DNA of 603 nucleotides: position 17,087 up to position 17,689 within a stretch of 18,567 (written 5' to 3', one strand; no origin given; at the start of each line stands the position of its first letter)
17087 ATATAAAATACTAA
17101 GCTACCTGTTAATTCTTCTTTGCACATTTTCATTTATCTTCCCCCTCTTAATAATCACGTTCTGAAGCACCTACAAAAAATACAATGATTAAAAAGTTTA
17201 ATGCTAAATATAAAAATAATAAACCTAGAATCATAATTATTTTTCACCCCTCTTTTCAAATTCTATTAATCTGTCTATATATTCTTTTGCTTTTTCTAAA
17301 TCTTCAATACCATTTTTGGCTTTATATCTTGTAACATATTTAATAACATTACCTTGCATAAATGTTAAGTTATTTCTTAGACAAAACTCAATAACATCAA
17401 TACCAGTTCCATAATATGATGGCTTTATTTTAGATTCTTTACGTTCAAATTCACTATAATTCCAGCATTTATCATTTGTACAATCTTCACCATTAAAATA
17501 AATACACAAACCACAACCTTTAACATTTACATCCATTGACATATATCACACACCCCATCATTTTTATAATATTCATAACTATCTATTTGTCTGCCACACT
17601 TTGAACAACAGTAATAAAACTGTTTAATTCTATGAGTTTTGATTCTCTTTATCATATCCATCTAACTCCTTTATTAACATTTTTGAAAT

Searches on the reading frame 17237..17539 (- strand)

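Call 74: search_protein_families(library=pfam, proteins=[window:17237-17539:-], max_evalue=0.01)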
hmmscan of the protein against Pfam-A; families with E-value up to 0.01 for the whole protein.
window:17237-17539:- (100 aa): 1 family
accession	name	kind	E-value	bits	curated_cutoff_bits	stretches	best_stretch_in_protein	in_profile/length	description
PF11753.13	DUF3310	-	3.8e-13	49.7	24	1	39-89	3-60/60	Protein of unknwon function (DUF3310)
